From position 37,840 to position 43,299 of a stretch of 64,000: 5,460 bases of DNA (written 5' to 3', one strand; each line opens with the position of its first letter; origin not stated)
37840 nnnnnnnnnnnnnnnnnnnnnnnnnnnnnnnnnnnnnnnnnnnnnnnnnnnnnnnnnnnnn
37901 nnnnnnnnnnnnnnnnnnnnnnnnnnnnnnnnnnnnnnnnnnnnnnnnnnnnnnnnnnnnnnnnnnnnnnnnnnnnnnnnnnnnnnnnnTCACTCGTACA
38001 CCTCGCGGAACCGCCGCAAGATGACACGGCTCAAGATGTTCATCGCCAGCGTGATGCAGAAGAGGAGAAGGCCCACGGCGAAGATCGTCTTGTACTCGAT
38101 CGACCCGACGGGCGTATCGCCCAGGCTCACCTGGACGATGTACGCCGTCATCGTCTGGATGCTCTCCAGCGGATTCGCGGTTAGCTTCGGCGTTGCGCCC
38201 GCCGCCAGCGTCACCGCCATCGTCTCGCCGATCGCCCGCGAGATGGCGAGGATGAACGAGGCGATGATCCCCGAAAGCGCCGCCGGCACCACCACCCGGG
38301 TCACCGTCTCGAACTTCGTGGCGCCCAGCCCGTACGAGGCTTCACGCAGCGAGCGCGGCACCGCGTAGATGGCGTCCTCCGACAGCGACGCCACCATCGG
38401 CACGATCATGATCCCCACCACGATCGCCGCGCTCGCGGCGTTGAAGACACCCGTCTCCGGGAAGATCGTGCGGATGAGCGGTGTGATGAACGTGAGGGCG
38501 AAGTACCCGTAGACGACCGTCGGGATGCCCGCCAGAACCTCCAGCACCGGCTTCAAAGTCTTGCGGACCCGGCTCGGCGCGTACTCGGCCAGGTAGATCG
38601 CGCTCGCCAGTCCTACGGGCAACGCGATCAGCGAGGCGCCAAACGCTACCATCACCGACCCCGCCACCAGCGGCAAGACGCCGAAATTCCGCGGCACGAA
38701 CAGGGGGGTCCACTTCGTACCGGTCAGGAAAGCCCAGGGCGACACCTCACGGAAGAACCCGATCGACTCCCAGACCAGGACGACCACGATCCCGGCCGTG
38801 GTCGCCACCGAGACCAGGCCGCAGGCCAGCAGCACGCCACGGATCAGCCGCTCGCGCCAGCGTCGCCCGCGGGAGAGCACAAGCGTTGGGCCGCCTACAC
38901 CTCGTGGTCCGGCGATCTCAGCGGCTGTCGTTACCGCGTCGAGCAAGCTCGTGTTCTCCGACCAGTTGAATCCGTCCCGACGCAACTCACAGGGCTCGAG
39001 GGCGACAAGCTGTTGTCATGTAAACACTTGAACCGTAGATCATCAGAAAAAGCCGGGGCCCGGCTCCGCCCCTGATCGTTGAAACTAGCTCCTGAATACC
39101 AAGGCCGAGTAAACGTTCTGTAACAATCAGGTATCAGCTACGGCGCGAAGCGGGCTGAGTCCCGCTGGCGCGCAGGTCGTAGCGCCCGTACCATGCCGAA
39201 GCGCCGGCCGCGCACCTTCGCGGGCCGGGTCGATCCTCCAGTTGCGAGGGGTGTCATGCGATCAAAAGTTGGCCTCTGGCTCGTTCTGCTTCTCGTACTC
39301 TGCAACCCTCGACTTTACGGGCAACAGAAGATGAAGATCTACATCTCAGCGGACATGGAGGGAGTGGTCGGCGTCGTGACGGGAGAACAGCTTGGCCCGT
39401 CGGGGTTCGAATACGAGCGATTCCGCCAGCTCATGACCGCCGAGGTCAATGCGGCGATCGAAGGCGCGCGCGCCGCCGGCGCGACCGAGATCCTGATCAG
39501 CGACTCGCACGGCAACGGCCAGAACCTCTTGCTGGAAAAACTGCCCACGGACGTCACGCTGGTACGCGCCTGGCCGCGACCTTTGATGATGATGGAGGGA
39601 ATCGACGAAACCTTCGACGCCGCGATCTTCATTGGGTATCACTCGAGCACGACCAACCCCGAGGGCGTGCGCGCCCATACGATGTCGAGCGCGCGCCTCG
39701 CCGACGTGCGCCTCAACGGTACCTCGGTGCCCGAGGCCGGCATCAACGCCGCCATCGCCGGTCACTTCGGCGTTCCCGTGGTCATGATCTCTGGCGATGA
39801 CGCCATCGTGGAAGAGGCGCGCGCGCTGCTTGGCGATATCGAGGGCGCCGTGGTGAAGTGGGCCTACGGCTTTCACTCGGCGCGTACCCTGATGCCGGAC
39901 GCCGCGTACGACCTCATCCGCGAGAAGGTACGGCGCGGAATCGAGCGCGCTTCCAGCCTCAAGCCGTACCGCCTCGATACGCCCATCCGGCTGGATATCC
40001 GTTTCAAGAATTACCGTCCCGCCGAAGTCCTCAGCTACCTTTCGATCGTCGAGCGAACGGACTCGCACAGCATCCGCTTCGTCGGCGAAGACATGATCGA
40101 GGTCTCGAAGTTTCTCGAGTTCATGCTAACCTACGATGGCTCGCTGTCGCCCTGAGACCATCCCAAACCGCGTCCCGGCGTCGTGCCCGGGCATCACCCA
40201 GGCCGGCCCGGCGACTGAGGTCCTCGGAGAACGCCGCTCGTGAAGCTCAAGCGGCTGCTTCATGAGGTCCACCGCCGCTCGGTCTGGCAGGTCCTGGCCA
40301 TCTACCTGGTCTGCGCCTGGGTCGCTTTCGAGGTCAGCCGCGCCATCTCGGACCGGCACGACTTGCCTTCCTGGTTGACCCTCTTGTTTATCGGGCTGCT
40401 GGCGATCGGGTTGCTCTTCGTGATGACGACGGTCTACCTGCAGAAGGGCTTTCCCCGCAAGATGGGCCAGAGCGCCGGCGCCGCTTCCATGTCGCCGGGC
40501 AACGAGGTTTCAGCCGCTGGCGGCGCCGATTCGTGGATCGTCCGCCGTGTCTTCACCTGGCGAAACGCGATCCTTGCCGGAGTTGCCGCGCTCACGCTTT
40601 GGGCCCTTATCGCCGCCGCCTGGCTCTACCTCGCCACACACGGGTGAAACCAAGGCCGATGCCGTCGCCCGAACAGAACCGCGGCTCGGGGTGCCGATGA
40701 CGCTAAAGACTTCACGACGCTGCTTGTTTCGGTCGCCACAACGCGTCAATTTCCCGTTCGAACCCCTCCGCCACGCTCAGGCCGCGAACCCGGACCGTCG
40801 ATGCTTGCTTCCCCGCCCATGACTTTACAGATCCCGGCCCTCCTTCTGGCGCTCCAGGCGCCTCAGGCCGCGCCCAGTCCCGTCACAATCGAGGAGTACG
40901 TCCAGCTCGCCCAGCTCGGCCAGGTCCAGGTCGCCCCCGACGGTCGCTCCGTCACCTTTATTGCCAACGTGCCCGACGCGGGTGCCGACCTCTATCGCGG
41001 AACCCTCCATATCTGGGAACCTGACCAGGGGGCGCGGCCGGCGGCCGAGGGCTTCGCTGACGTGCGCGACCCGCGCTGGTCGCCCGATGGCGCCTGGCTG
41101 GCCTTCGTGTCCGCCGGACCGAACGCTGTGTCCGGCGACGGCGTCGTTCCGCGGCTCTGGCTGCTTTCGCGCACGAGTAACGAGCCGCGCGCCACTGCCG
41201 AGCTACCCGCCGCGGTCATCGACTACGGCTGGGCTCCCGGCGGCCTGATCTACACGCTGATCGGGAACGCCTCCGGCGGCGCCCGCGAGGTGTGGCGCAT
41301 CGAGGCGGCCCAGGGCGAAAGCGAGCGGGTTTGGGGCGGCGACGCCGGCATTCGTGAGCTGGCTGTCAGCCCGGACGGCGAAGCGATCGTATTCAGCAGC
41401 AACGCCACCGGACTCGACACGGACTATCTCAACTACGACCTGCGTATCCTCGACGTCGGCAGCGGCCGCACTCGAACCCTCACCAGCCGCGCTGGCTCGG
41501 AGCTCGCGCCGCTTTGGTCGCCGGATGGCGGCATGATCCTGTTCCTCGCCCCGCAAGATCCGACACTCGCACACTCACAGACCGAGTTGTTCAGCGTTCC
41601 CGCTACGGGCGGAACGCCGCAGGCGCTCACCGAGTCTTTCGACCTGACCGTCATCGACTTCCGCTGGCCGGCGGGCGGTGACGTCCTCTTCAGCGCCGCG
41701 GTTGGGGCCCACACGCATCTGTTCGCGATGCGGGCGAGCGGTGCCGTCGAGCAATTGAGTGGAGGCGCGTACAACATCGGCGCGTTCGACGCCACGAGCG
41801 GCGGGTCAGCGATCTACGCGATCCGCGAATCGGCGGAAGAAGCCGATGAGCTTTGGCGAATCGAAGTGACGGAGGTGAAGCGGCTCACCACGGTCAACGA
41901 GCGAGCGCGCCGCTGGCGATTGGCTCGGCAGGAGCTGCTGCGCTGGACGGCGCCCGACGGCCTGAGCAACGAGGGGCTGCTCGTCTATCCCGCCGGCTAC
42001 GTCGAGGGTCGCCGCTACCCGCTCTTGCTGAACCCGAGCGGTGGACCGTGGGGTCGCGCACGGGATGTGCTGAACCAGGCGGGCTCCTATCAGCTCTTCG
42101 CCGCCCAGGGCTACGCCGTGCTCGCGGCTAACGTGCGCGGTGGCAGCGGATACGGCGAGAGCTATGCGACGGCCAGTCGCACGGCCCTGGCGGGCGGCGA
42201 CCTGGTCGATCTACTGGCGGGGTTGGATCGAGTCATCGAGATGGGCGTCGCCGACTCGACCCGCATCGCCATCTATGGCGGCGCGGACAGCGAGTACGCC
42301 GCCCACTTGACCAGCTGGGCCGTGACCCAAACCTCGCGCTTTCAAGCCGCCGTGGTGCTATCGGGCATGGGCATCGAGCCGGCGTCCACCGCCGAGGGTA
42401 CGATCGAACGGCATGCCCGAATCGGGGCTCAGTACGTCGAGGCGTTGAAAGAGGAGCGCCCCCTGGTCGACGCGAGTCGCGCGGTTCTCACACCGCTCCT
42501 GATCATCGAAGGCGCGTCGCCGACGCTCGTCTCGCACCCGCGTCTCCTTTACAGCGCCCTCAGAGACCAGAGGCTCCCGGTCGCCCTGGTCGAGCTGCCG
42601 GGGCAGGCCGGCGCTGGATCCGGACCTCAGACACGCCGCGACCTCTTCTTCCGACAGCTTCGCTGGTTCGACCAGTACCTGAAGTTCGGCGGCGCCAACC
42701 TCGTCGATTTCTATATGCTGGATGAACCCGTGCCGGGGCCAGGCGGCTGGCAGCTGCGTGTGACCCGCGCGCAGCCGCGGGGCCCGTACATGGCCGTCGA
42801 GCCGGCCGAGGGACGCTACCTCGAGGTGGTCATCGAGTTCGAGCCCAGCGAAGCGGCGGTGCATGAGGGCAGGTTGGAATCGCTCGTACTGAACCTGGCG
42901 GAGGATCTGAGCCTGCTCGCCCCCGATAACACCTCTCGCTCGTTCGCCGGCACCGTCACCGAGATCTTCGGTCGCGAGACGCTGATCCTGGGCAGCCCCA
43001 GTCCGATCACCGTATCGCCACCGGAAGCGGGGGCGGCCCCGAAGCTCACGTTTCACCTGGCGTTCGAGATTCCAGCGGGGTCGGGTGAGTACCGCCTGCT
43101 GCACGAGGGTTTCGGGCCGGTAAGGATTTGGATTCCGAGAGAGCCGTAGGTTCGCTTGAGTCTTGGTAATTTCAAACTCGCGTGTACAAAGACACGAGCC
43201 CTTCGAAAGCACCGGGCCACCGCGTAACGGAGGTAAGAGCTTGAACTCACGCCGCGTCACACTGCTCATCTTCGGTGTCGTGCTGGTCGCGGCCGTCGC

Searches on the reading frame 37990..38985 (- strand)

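Call 22: search_protein_families(library=pfam, proteins=[window:37990-38985:-], max_evalue=0.00001)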
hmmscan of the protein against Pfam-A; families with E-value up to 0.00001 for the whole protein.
window:37990-38985:- (331 aa): 1 family
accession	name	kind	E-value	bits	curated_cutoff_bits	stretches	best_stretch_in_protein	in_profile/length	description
PF00528.27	BPD_transp_1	-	1.3e-19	71.1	26.4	1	126-327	2-183/184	Binding-protein-dependent transport system inner membrane component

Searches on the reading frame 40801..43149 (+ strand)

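Call 22: search_protein_families(library=pfam, proteins=[window:40801-43149:+], max_evalue=0.00001)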
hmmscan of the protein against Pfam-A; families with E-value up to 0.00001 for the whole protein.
window:40801-43149:+ (782 aa): 2 families
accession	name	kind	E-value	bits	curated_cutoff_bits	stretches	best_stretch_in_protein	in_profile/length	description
PF00326.27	Peptidase_S9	-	6.3e-18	65.5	22.6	1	430-628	7-211/213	Prolyl oligopeptidase family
PF07676.18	PD40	-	6.6e-15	55.1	20.9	0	89-107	12-30/38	WD40-like Beta Propeller Repeat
